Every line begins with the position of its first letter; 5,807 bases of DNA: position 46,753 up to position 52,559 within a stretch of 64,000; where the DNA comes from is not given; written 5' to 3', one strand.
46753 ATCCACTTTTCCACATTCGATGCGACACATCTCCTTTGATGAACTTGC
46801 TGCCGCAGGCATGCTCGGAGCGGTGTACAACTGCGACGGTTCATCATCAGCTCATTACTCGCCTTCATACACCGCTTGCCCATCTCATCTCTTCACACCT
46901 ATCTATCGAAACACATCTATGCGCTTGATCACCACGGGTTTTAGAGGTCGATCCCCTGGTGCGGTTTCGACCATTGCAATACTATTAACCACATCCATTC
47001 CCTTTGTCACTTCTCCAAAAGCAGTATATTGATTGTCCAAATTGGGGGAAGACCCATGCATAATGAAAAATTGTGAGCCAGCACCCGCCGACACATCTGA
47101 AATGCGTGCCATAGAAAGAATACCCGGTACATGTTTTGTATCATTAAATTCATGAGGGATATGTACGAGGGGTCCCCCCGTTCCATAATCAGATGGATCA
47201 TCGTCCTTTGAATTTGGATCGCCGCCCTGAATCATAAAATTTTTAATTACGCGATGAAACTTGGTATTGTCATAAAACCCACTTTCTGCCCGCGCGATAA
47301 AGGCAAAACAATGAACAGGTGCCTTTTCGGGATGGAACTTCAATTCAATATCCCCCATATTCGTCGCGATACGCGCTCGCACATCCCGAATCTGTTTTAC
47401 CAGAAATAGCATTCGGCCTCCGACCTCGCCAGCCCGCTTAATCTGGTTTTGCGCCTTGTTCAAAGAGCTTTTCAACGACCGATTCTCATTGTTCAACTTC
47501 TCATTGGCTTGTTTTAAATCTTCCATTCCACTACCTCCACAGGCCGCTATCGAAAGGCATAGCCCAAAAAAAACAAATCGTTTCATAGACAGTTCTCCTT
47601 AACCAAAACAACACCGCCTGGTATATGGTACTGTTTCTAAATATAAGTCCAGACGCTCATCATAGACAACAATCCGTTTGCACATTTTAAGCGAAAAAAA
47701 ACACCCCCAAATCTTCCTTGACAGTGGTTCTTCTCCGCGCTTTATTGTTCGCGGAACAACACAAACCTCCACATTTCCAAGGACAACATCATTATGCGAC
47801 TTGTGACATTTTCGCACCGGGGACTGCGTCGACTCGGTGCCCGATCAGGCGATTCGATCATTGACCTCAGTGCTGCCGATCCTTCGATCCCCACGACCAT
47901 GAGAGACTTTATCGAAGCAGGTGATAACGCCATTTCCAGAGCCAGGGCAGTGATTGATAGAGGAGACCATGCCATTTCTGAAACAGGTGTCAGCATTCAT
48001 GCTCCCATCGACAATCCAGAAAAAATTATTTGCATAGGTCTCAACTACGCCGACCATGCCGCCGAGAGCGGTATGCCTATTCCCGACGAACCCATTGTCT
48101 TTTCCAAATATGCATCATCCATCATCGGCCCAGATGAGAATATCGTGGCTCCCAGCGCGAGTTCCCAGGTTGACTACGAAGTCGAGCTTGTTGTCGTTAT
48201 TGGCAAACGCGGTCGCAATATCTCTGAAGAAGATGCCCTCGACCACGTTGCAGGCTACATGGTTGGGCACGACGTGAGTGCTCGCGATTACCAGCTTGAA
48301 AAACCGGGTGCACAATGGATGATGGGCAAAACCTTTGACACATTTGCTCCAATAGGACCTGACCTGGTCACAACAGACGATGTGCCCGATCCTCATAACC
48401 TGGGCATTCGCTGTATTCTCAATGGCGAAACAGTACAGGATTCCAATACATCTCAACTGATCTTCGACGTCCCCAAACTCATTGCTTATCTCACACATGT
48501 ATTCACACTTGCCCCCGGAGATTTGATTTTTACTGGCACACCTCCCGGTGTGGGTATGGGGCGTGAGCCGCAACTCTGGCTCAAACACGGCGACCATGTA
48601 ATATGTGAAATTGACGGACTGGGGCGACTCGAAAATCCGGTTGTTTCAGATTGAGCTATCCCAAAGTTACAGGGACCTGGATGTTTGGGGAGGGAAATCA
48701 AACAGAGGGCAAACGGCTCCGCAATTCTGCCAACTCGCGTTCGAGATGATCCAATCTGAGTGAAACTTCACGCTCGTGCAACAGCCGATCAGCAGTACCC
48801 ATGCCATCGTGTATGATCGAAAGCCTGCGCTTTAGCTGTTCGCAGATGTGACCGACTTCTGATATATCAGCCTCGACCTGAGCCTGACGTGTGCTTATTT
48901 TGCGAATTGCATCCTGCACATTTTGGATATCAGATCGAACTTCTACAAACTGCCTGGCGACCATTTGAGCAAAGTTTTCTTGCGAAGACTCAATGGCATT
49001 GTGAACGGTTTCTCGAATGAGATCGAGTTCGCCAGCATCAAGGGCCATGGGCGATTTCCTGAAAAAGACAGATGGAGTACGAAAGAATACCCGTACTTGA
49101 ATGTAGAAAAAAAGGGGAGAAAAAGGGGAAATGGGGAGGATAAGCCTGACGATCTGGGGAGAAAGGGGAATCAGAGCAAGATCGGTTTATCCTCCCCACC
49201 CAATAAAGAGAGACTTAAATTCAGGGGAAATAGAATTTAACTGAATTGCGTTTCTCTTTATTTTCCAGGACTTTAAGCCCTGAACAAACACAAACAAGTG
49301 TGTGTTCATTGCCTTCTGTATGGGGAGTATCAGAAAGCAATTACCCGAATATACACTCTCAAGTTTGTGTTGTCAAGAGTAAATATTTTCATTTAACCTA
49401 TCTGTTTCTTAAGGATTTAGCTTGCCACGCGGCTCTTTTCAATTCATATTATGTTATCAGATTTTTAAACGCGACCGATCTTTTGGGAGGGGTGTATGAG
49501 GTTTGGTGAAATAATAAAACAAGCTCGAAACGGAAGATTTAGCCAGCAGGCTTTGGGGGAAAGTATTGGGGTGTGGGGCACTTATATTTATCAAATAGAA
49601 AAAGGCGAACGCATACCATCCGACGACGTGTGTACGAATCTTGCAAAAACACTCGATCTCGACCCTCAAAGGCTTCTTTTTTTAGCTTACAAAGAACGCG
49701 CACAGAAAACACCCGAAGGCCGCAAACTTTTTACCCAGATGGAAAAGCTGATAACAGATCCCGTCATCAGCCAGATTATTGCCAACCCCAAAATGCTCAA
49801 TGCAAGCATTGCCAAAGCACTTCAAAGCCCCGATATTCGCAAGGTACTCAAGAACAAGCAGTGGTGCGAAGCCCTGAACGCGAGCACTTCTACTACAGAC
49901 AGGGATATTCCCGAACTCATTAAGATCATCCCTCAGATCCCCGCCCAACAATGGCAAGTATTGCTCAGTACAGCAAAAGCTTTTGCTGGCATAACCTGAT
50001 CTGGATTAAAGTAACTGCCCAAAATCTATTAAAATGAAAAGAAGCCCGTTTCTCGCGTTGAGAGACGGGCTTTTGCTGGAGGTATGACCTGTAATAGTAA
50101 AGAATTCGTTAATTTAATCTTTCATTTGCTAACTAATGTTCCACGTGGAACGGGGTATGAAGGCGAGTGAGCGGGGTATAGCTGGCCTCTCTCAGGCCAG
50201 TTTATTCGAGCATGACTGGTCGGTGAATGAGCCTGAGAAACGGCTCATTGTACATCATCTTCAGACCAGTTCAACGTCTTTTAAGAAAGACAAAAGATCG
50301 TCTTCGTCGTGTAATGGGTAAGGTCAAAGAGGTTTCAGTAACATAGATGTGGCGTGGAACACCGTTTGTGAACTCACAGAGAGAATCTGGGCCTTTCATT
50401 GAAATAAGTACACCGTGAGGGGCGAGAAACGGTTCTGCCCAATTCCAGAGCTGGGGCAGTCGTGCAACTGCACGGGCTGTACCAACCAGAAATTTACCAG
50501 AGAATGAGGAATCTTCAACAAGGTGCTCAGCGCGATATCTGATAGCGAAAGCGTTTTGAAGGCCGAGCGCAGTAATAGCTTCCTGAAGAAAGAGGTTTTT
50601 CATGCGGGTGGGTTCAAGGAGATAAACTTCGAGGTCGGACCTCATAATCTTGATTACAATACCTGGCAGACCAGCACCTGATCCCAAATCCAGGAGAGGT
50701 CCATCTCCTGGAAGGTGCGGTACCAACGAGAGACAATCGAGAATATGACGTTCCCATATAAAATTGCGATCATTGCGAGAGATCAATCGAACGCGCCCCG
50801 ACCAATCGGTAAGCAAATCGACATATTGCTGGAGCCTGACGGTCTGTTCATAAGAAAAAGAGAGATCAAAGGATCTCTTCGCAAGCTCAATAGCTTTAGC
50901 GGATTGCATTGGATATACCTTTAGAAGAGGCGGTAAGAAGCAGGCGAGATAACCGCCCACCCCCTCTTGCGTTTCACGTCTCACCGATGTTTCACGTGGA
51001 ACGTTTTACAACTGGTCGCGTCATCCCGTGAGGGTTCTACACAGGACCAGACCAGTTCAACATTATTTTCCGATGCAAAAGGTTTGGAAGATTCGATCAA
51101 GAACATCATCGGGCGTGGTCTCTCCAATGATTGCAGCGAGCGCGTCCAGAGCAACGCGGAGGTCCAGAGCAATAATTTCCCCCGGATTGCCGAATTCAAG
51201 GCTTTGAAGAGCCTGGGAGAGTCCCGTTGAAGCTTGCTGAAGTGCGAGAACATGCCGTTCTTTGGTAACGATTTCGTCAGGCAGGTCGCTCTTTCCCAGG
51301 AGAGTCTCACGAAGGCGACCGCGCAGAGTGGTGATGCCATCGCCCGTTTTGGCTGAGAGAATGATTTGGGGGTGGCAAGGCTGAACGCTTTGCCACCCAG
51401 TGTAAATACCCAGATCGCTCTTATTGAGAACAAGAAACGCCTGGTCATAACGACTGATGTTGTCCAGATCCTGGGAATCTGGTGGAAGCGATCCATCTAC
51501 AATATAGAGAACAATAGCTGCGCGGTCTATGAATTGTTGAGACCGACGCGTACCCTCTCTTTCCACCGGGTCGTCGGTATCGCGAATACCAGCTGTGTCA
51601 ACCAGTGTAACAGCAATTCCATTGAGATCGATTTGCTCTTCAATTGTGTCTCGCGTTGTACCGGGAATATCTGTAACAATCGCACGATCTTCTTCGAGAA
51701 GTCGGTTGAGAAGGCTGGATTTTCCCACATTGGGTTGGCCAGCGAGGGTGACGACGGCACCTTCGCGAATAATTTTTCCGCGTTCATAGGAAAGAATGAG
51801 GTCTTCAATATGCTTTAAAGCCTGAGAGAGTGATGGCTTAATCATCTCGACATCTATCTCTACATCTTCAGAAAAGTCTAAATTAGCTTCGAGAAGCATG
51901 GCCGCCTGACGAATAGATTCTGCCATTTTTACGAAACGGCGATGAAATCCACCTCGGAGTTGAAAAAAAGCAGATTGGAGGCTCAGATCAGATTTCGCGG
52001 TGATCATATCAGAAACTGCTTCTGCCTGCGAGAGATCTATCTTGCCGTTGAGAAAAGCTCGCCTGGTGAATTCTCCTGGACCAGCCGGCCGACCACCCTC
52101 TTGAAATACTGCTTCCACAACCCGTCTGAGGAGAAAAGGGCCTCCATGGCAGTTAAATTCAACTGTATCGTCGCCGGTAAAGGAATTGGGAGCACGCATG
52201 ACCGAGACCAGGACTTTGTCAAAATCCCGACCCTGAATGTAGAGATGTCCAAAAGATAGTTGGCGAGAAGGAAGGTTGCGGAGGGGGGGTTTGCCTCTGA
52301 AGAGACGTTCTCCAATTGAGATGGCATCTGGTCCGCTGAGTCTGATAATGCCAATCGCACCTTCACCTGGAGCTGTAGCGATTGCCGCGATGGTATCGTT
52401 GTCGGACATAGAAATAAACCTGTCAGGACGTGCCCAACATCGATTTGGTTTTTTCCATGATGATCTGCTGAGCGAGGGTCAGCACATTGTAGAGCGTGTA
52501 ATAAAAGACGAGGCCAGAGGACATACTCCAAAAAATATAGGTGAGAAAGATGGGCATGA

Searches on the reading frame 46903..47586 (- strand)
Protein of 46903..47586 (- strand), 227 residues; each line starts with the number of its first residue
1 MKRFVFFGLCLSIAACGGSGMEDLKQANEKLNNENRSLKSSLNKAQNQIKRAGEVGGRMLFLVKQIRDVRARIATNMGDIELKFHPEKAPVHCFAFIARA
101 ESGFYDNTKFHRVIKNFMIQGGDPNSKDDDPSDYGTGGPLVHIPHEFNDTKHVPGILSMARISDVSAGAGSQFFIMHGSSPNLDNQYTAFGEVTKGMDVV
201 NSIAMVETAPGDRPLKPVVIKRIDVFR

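Call 37: search_protein_families(library=pfam, proteins=[window:46903-47586:-], max_evalue=0.00001)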
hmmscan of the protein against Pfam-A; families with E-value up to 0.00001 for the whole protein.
window:46903-47586:- (227 aa): 1 family
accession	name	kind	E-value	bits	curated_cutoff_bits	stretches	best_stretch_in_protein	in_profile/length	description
PF00160.26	Pro_isomerase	-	7.2e-47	160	21.7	1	72-224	3-158/159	Cyclophilin type peptidyl-prolyl cis-trans isomerase/CLD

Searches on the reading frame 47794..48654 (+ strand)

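Call 37: search_protein_families(library=pfam, proteins=[window:47794-48654:+], max_evalue=0.00001)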
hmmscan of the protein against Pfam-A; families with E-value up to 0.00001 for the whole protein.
window:47794-48654:+ (286 aa): 1 family
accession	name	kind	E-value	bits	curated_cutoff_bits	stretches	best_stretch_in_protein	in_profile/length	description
PF01557.24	FAA_hydrolase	-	2.2e-79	266.5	23.9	1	77-284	1-214/214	Fumarylacetoacetate (FAA) hydrolase C-terminal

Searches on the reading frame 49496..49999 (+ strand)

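Call 37: search_protein_families(library=pfam, proteins=[window:49496-49999:+], max_evalue=0.00001)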
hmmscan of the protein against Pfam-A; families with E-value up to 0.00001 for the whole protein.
window:49496-49999:+ (167 aa): 3 families
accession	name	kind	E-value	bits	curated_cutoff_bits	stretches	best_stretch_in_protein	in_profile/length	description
PF01381.28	HTH_3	-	4.5e-09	36.6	23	1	7-59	1-54/55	Helix-turn-helix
PF12844.13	HTH_19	-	4.2e-06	27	30.2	0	4-62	1-60/64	Helix-turn-helix domain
PF13560.12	HTH_31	-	5.7e-06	27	27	0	3-59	2-60/64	Helix-turn-helix domain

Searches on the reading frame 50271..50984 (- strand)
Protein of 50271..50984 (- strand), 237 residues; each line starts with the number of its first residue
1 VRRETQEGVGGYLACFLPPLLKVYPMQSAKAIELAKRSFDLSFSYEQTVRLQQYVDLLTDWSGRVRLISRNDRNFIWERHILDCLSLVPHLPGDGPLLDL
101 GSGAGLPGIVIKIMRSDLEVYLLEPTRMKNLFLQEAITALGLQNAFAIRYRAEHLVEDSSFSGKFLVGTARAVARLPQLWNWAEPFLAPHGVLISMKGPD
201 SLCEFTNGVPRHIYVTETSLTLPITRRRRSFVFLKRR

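Call 37: search_protein_families(library=pfam, proteins=[window:50271-50984:-], max_evalue=0.00001)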
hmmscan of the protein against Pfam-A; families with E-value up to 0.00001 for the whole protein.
window:50271-50984:- (237 aa): 1 family
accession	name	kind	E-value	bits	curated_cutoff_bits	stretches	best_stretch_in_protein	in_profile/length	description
PF02527.21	GidB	-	2.2e-37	128.6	27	1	50-207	4-158/184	rRNA small subunit methyltransferase G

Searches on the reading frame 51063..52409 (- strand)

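Call 37: search_protein_families(library=pfam, proteins=[window:51063-52409:-], max_evalue=0.00001)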
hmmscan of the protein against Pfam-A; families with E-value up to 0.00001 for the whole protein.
window:51063-52409:- (448 aa): 5 families
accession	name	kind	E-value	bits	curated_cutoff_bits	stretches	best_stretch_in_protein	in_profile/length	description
PF12631.12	MnmE_helical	-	1.1e-48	166.6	40.1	1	126-445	1-211/211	MnmE helical domain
PF10396.14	TrmE_N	-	2.2e-40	137.9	29.8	1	6-123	1-117/117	GTP-binding protein TrmE N-terminus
PF01926.29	MMR_HSR1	-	1.7e-24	86.6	21.9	1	220-330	2-113/113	50S ribosome-binding GTPase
PF02421.24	FeoB_N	-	7.2e-09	35.8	27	1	220-306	3-88/156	Ferrous iron transport protein B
PF00350.29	Dynamin_N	-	4.1e-06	27.4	27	0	222-253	3-34/168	Dynamin family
